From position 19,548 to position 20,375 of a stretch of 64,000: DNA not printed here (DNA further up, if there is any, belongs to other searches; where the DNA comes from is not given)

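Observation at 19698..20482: Candidate invertible promoter switch with a dedicated mini-recombinase heading a 10-kb glycan operon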

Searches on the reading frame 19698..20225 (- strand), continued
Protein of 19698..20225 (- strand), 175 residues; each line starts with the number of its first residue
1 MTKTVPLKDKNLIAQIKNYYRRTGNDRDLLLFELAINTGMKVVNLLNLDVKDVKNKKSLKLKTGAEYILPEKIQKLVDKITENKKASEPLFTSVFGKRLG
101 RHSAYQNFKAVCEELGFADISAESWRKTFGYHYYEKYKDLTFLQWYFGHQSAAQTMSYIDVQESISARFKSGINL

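Call 41: search_solved_structures(query=A2, max_evalue=0.001, show_alignments=2)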
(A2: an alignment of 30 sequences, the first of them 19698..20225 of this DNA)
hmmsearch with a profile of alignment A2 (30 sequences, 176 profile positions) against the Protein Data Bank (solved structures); distinct sequences matched with E-value up to 0.001: 10.
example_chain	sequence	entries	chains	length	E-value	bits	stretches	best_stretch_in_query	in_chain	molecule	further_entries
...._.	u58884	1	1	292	4.7e-15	59.1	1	14-173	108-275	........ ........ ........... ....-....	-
5hxy_A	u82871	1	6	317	7.6e-14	55.2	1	23-171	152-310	Tyrosine recombinase XerA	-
5jjv_A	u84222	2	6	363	7.2e-12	48.8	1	11-166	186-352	Tyrosine recombinase XerH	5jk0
1a0p_A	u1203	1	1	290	3.7e-09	40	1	25-168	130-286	SITE-SPECIFIC RECOMBINASE XERD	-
5dcf_A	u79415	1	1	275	5.4e-09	39.4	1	25-170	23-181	Tyrosine recombinase XerD,DNA translocase FtsK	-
9i5v_14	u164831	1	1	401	2.8e-06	30.6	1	26-171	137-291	Ribosome-associated translation inhibitor RaiA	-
2a3v_A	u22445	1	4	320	5.2e-05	26.4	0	99-162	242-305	site-specific recombinase IntI4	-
5dor_A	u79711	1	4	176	0.00015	25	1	33-161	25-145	Integrase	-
1aih_A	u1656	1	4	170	0.00022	24.4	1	88-161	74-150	HP1 INTEGRASE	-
5c6k_A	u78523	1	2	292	0.00044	23.4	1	33-161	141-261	Integrase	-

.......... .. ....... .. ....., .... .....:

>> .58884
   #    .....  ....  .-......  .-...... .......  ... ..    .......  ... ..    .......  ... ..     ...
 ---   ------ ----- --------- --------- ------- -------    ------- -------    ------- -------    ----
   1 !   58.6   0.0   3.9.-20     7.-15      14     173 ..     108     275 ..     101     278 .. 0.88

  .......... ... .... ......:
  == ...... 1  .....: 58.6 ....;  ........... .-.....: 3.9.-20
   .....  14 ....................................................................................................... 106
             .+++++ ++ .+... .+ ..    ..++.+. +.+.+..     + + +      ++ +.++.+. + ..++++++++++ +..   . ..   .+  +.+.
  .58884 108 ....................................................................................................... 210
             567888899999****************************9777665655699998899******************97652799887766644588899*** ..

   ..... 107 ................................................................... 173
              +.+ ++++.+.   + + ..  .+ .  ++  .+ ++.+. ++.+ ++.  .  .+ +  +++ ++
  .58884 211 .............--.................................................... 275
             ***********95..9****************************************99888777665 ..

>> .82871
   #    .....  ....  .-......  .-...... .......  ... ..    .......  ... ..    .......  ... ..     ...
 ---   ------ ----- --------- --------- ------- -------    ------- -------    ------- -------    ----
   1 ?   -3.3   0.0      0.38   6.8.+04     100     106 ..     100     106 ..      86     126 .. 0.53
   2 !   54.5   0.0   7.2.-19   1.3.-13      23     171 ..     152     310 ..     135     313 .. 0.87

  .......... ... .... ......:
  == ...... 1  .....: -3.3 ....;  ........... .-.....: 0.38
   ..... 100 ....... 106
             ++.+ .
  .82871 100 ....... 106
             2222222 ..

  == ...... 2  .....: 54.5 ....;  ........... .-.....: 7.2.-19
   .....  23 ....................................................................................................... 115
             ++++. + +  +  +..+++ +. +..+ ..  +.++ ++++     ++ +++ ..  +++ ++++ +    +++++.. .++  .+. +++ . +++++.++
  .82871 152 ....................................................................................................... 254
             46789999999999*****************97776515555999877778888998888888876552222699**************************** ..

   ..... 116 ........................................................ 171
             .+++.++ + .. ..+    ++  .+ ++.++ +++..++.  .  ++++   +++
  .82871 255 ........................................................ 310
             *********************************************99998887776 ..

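Call 42: search_protein_families(library=ncbifam, proteins=[L091:1720-2259:+, L035:5986-6525:+, L078:5986-6528:+, L087:5986-6528:+], max_evalue=0.001)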
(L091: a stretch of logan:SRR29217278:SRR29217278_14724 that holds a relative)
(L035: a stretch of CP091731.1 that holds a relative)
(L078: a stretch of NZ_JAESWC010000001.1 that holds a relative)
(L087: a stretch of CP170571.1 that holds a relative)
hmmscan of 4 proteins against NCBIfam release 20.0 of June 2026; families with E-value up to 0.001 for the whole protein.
L091:1720-2259:+ (179 aa): 8 families
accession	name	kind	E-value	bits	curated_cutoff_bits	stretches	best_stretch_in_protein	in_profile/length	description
NF040815.2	recomb_XerA_Arch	equivalog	1.9e-26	93.2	220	1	9-174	98-263/263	site-specific tyrosine recombinase/integron integrase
TIGR02225.1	recomb_XerD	equivalog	3e-20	72.7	329.6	1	21-177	121-286/290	site-specific tyrosine recombinase XerD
TIGR02224.1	recomb_XerC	equivalog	8.3e-19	68.1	335.15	1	21-176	125-288/295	tyrosine recombinase XerC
NF001399.0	PRK00283.1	subfamily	2.6e-17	63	279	1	22-175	132-293/300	tyrosine recombinase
NF003462.0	PRK05084.1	equivalog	1.7e-15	56.7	267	1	19-174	190-353/360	tyrosine recombinase XerS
TIGR02249.1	integrase_gron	subfamily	9.6e-10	38.3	265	1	107-162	242-297/315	integron integrase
NF007371.0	PRK09871.1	subfamily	2.2e-09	37.1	222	1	23-163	25-172/198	tyrosine-type DNA invertase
NF007370.0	PRK09870.1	subfamily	1.2e-07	31.6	221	1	21-162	29-176/200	tyrosine-type DNA invertase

L035:5986-6525:+ (179 aa): 8 families
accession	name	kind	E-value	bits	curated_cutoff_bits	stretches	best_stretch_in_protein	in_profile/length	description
NF040815.2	recomb_XerA_Arch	equivalog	7.1e-28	97.9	220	1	15-174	101-263/263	site-specific tyrosine recombinase/integron integrase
TIGR02225.1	recomb_XerD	equivalog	2.6e-19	69.7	329.6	1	20-178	120-287/290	site-specific tyrosine recombinase XerD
TIGR02224.1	recomb_XerC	equivalog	2.1e-17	63.5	335.15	1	21-177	125-289/295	tyrosine recombinase XerC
NF001399.0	PRK00283.1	subfamily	8.3e-17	61.4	279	1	21-176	131-294/300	tyrosine recombinase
NF003462.0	PRK05084.1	equivalog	5.6e-14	51.6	267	1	15-175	186-354/360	tyrosine recombinase XerS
NF007371.0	PRK09871.1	subfamily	6.3e-13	48.7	222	1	13-163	13-172/198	tyrosine-type DNA invertase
TIGR02249.1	integrase_gron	subfamily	6.5e-11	42.1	265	2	11-88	105-181/315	integron integrase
NF007370.0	PRK09870.1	subfamily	9.1e-11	41.7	221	1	22-155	30-169/200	tyrosine-type DNA invertase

L078:5986-6528:+ (180 aa): 7 families
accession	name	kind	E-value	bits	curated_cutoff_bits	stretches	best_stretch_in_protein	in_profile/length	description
NF040815.2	recomb_XerA_Arch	equivalog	9.7e-19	67.9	220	1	12-170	105-257/263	site-specific tyrosine recombinase/integron integrase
TIGR02225.1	recomb_XerD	equivalog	2.2e-10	40.3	329.6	1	19-170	118-277/290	site-specific tyrosine recombinase XerD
TIGR02224.1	recomb_XerC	equivalog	1.2e-08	34.7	335.15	1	17-171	120-281/295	tyrosine recombinase XerC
NF001399.0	PRK00283.1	subfamily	5.6e-08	32.4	279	1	15-170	125-286/300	tyrosine recombinase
NF003462.0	PRK05084.1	equivalog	3.5e-06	26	267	1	21-172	191-349/360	tyrosine recombinase XerS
NF007371.0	PRK09871.1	subfamily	2.1e-05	24.2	222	1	26-166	27-173/198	tyrosine-type DNA invertase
TIGR02249.1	integrase_gron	subfamily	5.2e-05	22.7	265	0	105-174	237-307/315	integron integrase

L087:5986-6528:+ (180 aa): 11 families
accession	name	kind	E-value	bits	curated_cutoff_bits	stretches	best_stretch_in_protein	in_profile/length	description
NF040815.2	recomb_XerA_Arch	equivalog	4.1e-24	85.6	220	1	14-173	100-261/263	site-specific tyrosine recombinase/integron integrase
TIGR02225.1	recomb_XerD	equivalog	3.7e-20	72.4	329.6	1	18-177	117-285/290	site-specific tyrosine recombinase XerD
NF001399.0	PRK00283.1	subfamily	2.9e-18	66.1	279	1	19-174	128-291/300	tyrosine recombinase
TIGR02224.1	recomb_XerC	equivalog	9.9e-16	58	335.15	1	21-173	124-284/295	tyrosine recombinase XerC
NF003462.0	PRK05084.1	equivalog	4.6e-14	51.9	267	1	14-177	184-355/360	tyrosine recombinase XerS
NF007371.0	PRK09871.1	subfamily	2.3e-12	46.9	222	1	25-164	26-172/198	tyrosine-type DNA invertase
TIGR02249.1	integrase_gron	subfamily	6e-10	39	265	1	14-87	105-179/315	integron integrase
NF007370.0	PRK09870.1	subfamily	5e-07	29.5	221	1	32-163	39-176/200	tyrosine-type DNA invertase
NF011946.0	PRK15417.1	equivalog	1.6e-06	27.5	435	0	33-86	139-193/337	integron integrase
NF002685.0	PRK02436.1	equivalog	1.1e-05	25.4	178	1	35-150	122-230/245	site-specific tyrosine recombinase XerD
NF002331.0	PRK01287.1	subfamily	2.7e-05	23.3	371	1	22-156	159-302/365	site-specific tyrosine recombinase XerC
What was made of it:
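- On FimB/FimE-type DNA invertases (NCBIfam PRK09870/PRK09871): Clade A proteins also fall far below it (call 42).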

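Call 47: find_homologous_proteins(query=A4, max_evalue=1e-20)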
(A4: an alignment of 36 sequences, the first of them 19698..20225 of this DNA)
Query A4 (36 sequences) (175 aa, profile of the alignment): 1230 proteins with E <= 1e-20 among 4440 candidates; the best 120 are listed.
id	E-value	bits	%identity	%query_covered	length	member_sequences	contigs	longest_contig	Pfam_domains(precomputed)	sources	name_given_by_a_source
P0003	1.5e-77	277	49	100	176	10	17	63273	PF00589.28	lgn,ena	-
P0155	5.8e-77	275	45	100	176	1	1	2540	PF00589.28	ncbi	-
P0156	1.2e-76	274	44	100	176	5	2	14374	PF00589.28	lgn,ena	-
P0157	1.3e-76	274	45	100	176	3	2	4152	PF00589.28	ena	-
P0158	2.9e-76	273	45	98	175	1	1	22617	PF00589.28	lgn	-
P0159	5.1e-76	272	45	100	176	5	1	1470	PF00589.28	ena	-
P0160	5.4e-76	272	44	100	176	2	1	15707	PF00589.28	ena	-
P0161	9.2e-76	271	43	100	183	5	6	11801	PF00589.28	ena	-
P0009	9.4e-76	271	47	100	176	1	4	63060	PF00589.28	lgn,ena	-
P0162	1.0e-75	271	44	100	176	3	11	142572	PF00589.28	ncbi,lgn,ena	-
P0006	1.0e-75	271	46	97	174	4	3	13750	PF00589.28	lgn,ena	-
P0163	2.0e-75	270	45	100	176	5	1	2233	PF00589.28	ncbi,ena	-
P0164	2.8e-75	270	43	100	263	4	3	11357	PF00589.28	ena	-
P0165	2.9e-75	270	44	100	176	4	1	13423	PF00589.28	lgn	-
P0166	2.9e-75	270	44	100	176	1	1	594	PF00589.28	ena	-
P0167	3.1e-75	270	42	100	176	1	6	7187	PF00589.28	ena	-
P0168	3.3e-75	270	42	100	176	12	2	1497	PF00589.28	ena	-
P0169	3.8e-75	269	43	100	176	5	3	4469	PF00589.28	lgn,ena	-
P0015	3.8e-75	269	44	100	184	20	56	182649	PF00589.28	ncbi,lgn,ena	-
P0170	4.6e-75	269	43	100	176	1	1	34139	PF00589.28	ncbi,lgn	-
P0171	4.9e-75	269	44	97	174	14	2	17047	PF00589.28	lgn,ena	-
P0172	5.3e-75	269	45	100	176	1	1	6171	PF00589.28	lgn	-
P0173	5.6e-75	269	45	100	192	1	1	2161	PF00589.28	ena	-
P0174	5.9e-75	269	45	100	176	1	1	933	PF00589.28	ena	-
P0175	5.9e-75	269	42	100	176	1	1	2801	PF00589.28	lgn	-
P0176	6.6e-75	269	44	100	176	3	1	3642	PF00589.28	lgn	-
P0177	7.0e-75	269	45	100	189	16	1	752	PF00589.28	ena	-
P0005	9.6e-75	268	45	100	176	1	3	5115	PF00589.28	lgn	-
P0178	9.9e-75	268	42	100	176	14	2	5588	PF00589.28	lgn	-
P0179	1.0e-74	268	48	100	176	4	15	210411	PF00589.28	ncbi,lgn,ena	-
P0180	1.1e-74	268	44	99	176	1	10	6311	PF00589.28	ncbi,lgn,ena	-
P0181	1.1e-74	268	40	100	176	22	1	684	PF00589.28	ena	-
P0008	1.1e-74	268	46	97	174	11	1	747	PF00589.28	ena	-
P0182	1.1e-74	268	41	100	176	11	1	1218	PF00589.28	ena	-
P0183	1.2e-74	268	42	100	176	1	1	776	PF00589.28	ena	-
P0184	1.2e-74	268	45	99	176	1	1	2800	PF00589.28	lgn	-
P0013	1.7e-74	267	43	99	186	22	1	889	PF00589.28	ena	-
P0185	1.8e-74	267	41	100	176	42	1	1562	PF00589.28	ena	-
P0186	1.9e-74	267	44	100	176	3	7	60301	PF00589.28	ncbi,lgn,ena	-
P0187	2.2e-74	267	42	100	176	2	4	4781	PF00589.28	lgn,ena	-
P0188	2.2e-74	267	43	100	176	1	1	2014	PF00589.28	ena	-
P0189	2.5e-74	267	44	100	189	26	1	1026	PF00589.28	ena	-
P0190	2.8e-74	267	46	97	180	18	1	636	PF00589.28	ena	-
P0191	2.8e-74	267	45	100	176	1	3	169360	PF00589.28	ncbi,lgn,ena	-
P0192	3.3e-74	266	46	100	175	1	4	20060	PF00589.28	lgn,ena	-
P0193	3.3e-74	266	46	98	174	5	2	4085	PF00589.28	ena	-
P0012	3.7e-74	266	44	97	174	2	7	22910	PF00589.28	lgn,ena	-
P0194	3.8e-74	266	43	100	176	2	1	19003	PF00589.28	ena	-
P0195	4.1e-74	266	49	97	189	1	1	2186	PF00589.28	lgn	-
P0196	4.2e-74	266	46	98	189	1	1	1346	PF00589.28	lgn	-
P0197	4.2e-74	266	44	100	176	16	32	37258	PF00589.28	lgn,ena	-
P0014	4.3e-74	266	42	98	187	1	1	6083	PF00589.28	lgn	-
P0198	4.5e-74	266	47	100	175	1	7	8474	PF00589.28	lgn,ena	-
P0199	4.8e-74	266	44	100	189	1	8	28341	PF00589.28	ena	-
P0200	4.9e-74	266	45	98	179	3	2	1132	PF00589.28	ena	-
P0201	5.3e-74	266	41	100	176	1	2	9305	PF00589.28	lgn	-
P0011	5.5e-74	266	44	98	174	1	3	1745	PF00589.28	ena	-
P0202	5.7e-74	266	45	100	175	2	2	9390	PF00589.28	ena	-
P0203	6.6e-74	265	43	100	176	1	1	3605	PF00589.28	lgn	-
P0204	6.9e-74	265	43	100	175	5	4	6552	PF00589.28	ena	-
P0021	7.1e-74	265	43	100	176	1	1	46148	PF00589.28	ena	-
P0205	7.3e-74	265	44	100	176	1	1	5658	PF00589.28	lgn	-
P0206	7.6e-74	265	43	100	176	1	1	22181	PF00589.28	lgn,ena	-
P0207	7.9e-74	265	47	100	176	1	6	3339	PF00589.28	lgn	-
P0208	9.1e-74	265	42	100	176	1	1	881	PF00589.28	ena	-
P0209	9.3e-74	265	40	100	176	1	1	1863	PF00589.28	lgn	-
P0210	9.6e-74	265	43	100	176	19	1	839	PF00589.28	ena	-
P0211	1.0e-73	265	39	100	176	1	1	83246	PF00589.28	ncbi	-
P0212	1.0e-73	265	44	100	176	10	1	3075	PF00589.28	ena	-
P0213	1.1e-73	265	41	100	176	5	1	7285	PF00589.28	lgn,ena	-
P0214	1.1e-73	265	46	100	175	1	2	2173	PF00589.28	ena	-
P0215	1.2e-73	265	41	100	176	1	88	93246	PF00589.28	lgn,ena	-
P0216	1.4e-73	264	41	100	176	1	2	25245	PF00589.28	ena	-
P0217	1.5e-73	264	48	100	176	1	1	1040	PF00589.28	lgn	-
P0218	1.6e-73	264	43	100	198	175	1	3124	PF00589.28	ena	-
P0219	1.6e-73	264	39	100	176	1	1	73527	PF00589.28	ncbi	-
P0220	1.7e-73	264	45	100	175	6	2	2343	PF00589.28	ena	-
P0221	1.9e-73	264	41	100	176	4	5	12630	PF00589.28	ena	-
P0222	1.9e-73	264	44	98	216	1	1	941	PF00589.28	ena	-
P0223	2.0e-73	264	41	100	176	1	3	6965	PF00589.28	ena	-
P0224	2.1e-73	264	44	100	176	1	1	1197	PF00589.28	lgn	-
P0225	2.3e-73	264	47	100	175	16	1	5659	PF00589.28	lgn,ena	-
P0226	2.6e-73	263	41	100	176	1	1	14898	PF00589.28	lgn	-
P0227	2.7e-73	263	43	100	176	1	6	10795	PF00589.28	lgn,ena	-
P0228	2.8e-73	263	43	100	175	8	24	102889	PF00589.28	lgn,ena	-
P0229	2.9e-73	263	43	100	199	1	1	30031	PF00589.28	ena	-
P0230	2.9e-73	263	44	98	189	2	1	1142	PF00589.28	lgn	-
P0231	2.9e-73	263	43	100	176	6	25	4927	PF00589.28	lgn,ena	-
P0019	3.3e-73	263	44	100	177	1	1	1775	PF00589.28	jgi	-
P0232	3.4e-73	263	40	100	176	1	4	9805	PF00589.28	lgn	-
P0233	3.9e-73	263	40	100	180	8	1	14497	PF00589.28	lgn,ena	-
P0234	3.9e-73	263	47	100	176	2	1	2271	PF00589.28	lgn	-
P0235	6.5e-73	262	44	100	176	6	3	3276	PF00589.28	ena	-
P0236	7.5e-73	262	43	100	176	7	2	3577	PF00589.28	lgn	-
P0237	7.5e-73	262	38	100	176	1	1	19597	PF00589.28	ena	-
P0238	8.7e-73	262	43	100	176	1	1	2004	PF00589.28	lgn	-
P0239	1.0e-72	262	47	100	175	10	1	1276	PF00589.28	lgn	-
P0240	1.1e-72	261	42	98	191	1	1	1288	PF00589.28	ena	-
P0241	1.1e-72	261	44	100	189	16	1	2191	PF00589.28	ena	-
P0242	1.1e-72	261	41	100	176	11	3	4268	PF00589.28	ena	-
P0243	1.2e-72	261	43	100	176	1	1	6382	PF00589.28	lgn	-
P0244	1.3e-72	261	43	100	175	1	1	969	PF00589.28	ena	-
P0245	1.9e-72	261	41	100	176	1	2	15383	PF00589.28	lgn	-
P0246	2.2e-72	260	41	100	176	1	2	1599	PF00589.28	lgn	-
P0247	2.2e-72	260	44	100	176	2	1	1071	PF00589.28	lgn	-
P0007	2.3e-72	260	47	100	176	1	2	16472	PF00589.28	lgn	-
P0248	2.5e-72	260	41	100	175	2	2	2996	PF00589.28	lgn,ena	-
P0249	2.7e-72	260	41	100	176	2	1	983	PF00589.28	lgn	-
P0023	2.9e-72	260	39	100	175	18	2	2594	PF00589.28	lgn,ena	-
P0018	2.9e-72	260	44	98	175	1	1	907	PF00589.28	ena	-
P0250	3.0e-72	260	40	100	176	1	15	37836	PF00589.28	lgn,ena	-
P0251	3.1e-72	260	44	89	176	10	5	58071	PF00589.28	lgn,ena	-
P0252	3.3e-72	260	42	100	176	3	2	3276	PF00589.28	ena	-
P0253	3.7e-72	260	41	100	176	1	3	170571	PF00589.28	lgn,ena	-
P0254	3.7e-72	260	44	100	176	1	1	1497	PF00589.28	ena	-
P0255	4.3e-72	259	39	100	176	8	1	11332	PF00589.28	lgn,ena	-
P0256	4.6e-72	259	38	100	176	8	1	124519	PF00589.28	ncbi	-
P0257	5.2e-72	259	42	98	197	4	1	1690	PF00589.28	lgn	-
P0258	5.5e-72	259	43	100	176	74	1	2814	PF00589.28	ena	-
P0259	5.9e-72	259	44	100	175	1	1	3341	PF00589.28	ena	-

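Call 66: search_protein_families(library=pfam, proteins=[L037:6894-7880:+, L037:7877-9100:+, L041:6753-7943:+, L042:6662-7888:+, L045:988-4461:+, L048:6975-8015:+, L059:3775-5850:+, L066:3556-4446:+, L068:826-3936:+, L035:7349-7993:+], max_evalue=0.001)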
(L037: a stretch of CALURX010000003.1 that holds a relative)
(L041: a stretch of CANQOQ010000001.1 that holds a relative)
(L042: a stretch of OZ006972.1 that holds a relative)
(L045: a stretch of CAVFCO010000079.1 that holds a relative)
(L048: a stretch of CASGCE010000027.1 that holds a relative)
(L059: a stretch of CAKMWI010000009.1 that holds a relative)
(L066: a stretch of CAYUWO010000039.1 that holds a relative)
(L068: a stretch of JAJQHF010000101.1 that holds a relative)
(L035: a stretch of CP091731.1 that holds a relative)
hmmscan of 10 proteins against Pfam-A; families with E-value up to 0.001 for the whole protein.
L037:6894-7880:+ (328 aa): 3 families
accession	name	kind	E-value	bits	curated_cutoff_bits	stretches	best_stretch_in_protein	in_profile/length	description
PF00535.33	Glycos_transf_2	-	3.1e-42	144.8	23.3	1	41-204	1-166/168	Glycosyl transferase family 2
PF10111.15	Glyco_tranf_2_2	-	6.4e-14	52.5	27.3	1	41-148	1-112/276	Glycosyltransferase like family 2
PF13641.12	Glyco_tranf_2_3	-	1.7e-12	48.3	27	1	38-160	1-128/230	Glycosyltransferase like family 2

L037:7877-9100:+ (407 aa): 1 family
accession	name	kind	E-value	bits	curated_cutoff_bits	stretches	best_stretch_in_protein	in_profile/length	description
PF04464.20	Glyphos_transf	-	2.5e-11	43.6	22.1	1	180-392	147-356/367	CDP-Glycerol:Poly(glycerophosphate) glycerophosphotransferase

L041:6753-7943:+ (396 aa): 2 families
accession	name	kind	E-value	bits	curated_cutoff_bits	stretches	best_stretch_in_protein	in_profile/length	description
PF04055.27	Radical_SAM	-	7.3e-15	56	29.5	1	93-254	3-158/166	Radical SAM superfamily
PF13353.11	Fer4_12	-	5.6e-05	23.9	22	1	95-162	13-75/137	4Fe-4S single cluster domain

L042:6662-7888:+ (408 aa): 1 family
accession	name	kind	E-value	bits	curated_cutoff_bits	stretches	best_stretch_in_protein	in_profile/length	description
PF01501.26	Glyco_transf_8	-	2.2e-41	142.6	24.3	1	60-315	2-251/253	Glycosyl transferase family 8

L045:988-4461:+ (1157 aa): 0 families

L048:6975-8015:+ (346 aa): 1 family
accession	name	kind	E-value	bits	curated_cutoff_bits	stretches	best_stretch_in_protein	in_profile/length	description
PF01075.23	Glyco_transf_9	-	5.2e-36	124.7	22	1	80-323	3-244/247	Glycosyltransferase family 9 (heptosyltransferase)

L059:3775-5850:+ (691 aa): 0 families

L066:3556-4446:+ (296 aa): 4 families
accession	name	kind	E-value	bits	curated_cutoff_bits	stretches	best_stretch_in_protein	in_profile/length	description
PF00535.33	Glycos_transf_2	-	5e-19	69.3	23.3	1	13-161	1-142/168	Glycosyl transferase family 2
PF10111.15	Glyco_tranf_2_2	-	1.9e-09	37.9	27.3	1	13-216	1-218/276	Glycosyltransferase like family 2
PF13641.12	Glyco_tranf_2_3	-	1.9e-08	35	27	1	28-156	17-146/230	Glycosyltransferase like family 2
PF13632.12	Glyco_trans_2_3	-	0.00064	20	27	0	97-221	1-129/198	Glycosyl transferase family group 2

L068:826-3936:+ (1036 aa): 7 families
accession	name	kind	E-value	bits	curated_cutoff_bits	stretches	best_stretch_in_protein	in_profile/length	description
PF00271.37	Helicase_C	-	9.4e-17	61.7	23.5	1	671-788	5-110/110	Helicase conserved C-terminal domain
PF00176.29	SNF2-rel_dom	-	1.4e-16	60.9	24.9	1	263-505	2-251/290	SNF2-related domain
PF04851.21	ResIII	-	6.4e-12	46.1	22.5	1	261-395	6-162/164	Type III restriction enzyme, res subunit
PF13091.12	PLDc_2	-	6.4e-11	42.7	27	1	61-202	35-132/132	PLD-like domain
PF00270.35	DEAD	-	1.7e-07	31.6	26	1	262-396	3-161/167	DEAD/DEAH box helicase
PF09565.16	RE_NgoFVII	-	5.5e-05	23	23.8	1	131-201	79-148/162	NgoFVII restriction endonuclease N-terminal PLD domain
PF22590.2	Cas3-like_C_2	-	0.00036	21.2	27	0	688-787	6-104/106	CRISPR-associated nuclease/helicase Cas3, C-terminal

L035:7349-7993:+ (214 aa): 1 family
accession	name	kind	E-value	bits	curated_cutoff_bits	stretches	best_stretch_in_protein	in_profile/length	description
PF01555.25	N6_N4_Mtase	-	2.4e-18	67.3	26.7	1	81-182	124-217/221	DNA methylase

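Call 67: predict_structure(alignment_id=A5)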
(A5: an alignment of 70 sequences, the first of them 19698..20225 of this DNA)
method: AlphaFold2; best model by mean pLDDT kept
length: 175 residues; sequences in the alignment: 70
mean_pLDDT: 91.1   pTM: 0.87
mean pLDDT of the five models: 91.1, 89.7, 89.6, 89.3, 88.5
residues with pLDDT >= 90: 143; 70-90: 17; 50-70: 15; < 50: 0
segments of 3 or more residues with pLDDT < 50: none
pLDDT, mean of each block of 10 residues (from residue 1): 84 96 97 96 96 95 90 96 96 94 93 86 93 95 95 93 68 64
secondary structure, 60 per line:
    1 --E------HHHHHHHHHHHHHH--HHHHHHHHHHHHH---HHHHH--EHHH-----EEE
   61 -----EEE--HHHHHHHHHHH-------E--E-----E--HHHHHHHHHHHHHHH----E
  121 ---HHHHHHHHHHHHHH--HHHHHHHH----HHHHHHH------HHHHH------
elements in order: H10-23 H26-38 H42-46 E58-60 E66-68 H71-81 H101-115 H124-137 H140-147 H152-158 H165-169
